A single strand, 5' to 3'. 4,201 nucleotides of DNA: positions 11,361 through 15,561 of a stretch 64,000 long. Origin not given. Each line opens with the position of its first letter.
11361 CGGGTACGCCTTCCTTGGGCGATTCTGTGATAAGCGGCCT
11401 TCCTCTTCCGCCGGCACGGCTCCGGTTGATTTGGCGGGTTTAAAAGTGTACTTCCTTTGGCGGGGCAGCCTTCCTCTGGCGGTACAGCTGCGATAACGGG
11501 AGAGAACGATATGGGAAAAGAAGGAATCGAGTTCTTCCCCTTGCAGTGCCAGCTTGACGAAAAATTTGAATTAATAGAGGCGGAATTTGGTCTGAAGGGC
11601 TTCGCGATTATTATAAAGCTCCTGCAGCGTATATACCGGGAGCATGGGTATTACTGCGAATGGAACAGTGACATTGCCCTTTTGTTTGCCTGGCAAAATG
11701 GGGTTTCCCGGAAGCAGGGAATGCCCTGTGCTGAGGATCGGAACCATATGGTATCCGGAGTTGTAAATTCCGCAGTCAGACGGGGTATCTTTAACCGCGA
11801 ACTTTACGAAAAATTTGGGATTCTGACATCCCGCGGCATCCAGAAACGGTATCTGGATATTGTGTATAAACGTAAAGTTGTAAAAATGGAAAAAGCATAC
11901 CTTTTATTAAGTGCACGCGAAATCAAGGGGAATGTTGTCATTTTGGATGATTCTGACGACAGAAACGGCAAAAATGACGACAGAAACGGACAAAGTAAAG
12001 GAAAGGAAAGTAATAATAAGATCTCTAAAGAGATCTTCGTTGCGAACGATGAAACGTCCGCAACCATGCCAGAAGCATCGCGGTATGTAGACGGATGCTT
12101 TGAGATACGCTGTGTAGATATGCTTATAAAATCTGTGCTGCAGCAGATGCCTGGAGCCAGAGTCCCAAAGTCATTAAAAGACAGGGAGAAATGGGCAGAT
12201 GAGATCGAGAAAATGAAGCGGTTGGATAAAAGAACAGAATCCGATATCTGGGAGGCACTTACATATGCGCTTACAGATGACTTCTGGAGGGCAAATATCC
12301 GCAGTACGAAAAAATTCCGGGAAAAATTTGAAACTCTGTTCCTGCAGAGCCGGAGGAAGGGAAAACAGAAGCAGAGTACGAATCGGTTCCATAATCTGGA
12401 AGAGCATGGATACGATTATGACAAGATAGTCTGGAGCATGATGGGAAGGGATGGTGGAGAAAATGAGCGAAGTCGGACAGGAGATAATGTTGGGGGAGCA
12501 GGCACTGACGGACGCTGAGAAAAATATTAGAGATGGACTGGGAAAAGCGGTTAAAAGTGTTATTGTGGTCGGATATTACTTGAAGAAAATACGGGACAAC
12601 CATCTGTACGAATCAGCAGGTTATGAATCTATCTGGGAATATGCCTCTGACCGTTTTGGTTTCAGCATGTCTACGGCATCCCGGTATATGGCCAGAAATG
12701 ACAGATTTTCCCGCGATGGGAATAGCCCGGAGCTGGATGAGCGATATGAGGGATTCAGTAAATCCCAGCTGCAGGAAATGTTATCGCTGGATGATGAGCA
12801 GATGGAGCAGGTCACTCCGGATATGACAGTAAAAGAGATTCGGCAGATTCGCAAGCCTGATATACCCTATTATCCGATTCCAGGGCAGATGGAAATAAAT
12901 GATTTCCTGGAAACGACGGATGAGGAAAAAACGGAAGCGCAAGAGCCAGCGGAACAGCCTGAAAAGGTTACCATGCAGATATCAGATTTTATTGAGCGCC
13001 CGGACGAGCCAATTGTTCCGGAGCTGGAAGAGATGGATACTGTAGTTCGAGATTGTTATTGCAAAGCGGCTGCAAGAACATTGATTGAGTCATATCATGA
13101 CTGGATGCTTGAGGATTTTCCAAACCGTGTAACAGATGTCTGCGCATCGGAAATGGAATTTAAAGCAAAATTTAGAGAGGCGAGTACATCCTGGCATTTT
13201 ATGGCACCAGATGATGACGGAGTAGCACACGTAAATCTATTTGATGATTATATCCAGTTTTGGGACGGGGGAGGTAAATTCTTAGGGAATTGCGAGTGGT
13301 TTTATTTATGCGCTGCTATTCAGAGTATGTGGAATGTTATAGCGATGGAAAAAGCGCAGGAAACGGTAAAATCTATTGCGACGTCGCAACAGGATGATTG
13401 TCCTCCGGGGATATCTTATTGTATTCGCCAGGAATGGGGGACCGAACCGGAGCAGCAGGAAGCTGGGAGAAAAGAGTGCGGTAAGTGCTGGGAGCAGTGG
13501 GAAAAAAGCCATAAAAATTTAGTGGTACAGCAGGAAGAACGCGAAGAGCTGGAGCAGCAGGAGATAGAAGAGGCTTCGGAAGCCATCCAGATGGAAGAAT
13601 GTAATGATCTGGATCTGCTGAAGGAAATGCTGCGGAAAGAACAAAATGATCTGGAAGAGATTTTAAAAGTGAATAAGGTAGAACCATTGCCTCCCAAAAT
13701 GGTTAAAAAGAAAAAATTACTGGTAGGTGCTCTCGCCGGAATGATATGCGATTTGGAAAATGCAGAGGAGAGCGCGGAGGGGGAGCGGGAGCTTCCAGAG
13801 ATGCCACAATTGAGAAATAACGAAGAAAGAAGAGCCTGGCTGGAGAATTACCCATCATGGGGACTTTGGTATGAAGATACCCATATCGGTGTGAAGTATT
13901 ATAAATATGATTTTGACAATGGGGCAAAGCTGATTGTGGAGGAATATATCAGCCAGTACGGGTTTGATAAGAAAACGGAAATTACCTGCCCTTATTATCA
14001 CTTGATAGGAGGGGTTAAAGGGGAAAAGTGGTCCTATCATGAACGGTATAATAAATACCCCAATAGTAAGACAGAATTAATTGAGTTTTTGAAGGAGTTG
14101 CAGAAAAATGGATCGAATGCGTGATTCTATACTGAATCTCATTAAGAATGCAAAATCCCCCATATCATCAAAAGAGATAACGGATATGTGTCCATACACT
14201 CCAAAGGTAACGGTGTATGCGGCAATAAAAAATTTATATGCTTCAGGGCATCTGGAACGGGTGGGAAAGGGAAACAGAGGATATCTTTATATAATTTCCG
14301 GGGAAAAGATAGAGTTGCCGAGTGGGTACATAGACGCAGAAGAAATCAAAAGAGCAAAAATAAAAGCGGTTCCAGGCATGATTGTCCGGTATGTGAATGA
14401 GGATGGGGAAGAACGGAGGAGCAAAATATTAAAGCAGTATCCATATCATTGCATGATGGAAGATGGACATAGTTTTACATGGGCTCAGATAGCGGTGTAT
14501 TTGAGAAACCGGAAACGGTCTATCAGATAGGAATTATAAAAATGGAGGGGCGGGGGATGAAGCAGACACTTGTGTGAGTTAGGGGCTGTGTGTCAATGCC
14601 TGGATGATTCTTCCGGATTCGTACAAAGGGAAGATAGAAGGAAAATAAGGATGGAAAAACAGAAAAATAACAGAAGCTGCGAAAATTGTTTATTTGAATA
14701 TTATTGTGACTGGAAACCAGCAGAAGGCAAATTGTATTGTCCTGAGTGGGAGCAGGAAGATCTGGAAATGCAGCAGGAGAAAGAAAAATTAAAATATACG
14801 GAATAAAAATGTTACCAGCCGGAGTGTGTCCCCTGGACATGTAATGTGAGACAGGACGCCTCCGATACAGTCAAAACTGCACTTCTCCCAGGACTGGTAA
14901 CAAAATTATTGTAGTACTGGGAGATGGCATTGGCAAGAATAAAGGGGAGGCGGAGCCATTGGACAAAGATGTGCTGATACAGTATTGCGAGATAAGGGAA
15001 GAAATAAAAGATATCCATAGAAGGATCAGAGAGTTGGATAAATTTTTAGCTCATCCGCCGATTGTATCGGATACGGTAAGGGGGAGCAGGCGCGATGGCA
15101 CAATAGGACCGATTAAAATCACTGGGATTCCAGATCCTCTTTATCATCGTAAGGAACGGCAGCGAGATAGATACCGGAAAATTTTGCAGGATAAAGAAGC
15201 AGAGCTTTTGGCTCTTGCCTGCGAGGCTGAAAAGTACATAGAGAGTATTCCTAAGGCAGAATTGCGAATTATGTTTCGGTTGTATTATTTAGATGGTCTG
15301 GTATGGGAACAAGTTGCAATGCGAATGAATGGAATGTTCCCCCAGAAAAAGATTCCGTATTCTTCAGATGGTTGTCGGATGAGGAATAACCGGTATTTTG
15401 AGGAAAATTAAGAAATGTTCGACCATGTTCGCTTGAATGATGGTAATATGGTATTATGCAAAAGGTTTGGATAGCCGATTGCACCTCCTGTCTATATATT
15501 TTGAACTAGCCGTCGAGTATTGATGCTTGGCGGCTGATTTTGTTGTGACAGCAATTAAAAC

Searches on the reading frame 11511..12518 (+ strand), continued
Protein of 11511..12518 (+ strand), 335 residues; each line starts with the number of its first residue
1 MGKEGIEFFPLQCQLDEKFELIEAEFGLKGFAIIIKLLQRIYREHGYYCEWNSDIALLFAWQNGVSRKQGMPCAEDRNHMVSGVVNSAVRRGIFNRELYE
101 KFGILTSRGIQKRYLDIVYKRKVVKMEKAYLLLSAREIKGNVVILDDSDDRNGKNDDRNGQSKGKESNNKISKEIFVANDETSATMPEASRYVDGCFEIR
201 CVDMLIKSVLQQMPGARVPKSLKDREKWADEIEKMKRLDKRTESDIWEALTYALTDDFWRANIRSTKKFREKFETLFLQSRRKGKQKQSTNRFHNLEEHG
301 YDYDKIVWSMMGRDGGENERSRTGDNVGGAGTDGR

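Call 85: fold_search(model_id=the predicted structure, library=pdb)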
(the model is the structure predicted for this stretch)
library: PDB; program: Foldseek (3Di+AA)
matches with E <= 10: 49; with E <= 0.001: 0
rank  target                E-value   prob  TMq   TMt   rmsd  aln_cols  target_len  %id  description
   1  7nvu_M                4.9e-01  0.14  0.12  0.13  12.6       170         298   17  RNA polymerase II core pre-initiation complex with open promoter DNA (released 2021-05-05)
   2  7ena_BA               1.1e+00  0.18  0.14  0.17  11.1       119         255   15  TFIID-based PIC-Mediator holo-complex in pre-assembled state (pre-hPIC-MED) (released 2021-05-26)
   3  8s51_M                1.3e+00  0.18  0.14  0.16  11.2       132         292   15  RNA polymerase II core initially transcribing complex with an ordered RNA of 8 nt (released 2024-04-17)
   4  7egb_R                1.5e+00  0.18  0.14  0.17   9.3       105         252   13  TFIID-based holo PIC on SCP promoter (released 2021-05-05)
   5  5iy6_M                1.7e+00  0.14  0.13  0.15   9.2        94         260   17  Human holo-PIC in the closed state (released 2016-05-18)
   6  8s52_M                1.7e+00  0.10  0.12  0.14  12.2       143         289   15  RNA polymerase II core initially transcribing complex with an ordered RNA of 10 nt (released 2024-04-17)
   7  7eg8_R                2.0e+00  0.15  0.15  0.18   9.7       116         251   16  TFIID-based core PIC on PUMA promoter (released 2021-05-05)
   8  7egc_R                2.2e+00  0.18  0.15  0.18   8.9       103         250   14  p53-bound TFIID-based holo PIC on HDM2 promoter (released 2021-05-12)
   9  7zwd_M                2.3e+00  0.14  0.13  0.17  10.6       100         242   13  Structure of SNAPc containing Pol II pre-initiation complex bound to U5 snRNA promoter (CC) (released 2022-11-30)
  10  8wak_R                2.3e+00  0.13  0.14  0.16   9.7       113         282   15  Structure of transcribing complex 2 (TC2), the initially transcribing complex with Pol II positioned 2nt downstream of (released 2023-12-06)
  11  8hpo_B                2.3e+00  0.02  0.12  0.09  27.5       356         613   12  Cryo-EM structure of a SIN3/HDAC complex from budding yeast (released 2023-05-03)
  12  3keo_A                2.4e+00  0.04  0.08  0.12  15.5       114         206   10  Crystal Structure of a Rex-family transcriptional regulatory protein from Streptococcus agalactiae complexed with NAD+ (released 2010-11-10)
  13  3g6i                  2.7e+00  0.04  0.11  0.16  20.7       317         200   10  Crystal structure of an outer membrane protein, part of a putative carbohydrate binding complex (bt_1022) from bacteroid (released 2009-02-17)
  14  7edx_R                3.2e+00  0.10  0.14  0.17  10.7       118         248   16  p53-bound TFIID-based core PIC on HDM2 promoter (released 2021-05-05)
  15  8snb_6Q               3.2e+00  0.07  0.12  0.18  34.6       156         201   11  atomic model of sea urchin sperm doublet microtubule (48-nm periodicity) (released 2023-06-28)
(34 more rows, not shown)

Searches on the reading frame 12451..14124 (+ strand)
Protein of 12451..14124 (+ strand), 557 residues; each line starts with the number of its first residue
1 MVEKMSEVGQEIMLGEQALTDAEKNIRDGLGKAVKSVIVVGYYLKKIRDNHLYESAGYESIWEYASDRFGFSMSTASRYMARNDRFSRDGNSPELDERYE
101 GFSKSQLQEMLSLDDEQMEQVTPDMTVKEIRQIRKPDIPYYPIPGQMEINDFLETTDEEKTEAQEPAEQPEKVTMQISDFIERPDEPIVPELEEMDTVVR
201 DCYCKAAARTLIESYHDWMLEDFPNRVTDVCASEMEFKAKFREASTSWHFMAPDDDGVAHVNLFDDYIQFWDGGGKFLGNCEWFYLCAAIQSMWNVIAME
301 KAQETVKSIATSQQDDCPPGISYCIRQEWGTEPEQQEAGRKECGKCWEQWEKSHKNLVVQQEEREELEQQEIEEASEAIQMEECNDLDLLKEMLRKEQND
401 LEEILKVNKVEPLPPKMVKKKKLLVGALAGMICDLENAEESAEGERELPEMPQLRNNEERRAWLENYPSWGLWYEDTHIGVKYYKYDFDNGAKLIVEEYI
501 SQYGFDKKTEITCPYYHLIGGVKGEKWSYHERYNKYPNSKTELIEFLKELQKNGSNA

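Call 9: search_protein_families(library=pfam, proteins=[window:12451-14124:+], max_evalue=0.01)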
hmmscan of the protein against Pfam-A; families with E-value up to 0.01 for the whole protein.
window:12451-14124:+ (557 aa): 0 families

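Call 10: search_protein_families(library=phrogs, proteins=[window:12451-14124:+], max_evalue=0.001)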
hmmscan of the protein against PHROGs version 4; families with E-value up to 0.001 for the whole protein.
window:12451-14124:+ (557 aa): 3 families
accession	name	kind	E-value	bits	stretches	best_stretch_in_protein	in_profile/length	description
phrog_15077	-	unknown function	9.5e-108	363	2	353-553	342-544/546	-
phrog_1748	-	unknown function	8.4e-06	26.1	1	62-130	85-151/302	-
phrog_25989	-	unknown function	3.6e-05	24.9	1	134-159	37-62/70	-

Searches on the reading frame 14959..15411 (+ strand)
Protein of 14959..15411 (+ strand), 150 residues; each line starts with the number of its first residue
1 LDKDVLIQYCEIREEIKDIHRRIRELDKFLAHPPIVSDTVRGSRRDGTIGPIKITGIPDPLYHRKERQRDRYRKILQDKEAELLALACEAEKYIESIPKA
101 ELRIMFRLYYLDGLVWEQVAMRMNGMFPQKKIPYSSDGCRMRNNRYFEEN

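Call 9: search_protein_families(library=pfam, proteins=[window:14959-15411:+], max_evalue=0.01)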
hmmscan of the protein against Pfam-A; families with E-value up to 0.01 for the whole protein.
window:14959-15411:+ (150 aa): 0 families

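Call 10: search_protein_families(library=phrogs, proteins=[window:14959-15411:+], max_evalue=0.001)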
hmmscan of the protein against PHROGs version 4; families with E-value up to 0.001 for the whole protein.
window:14959-15411:+ (150 aa): 1 family
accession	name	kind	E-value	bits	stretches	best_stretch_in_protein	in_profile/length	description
phrog_36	-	transcription regulation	3.3e-13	50.7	1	3-148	57-181/220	transcriptional regulator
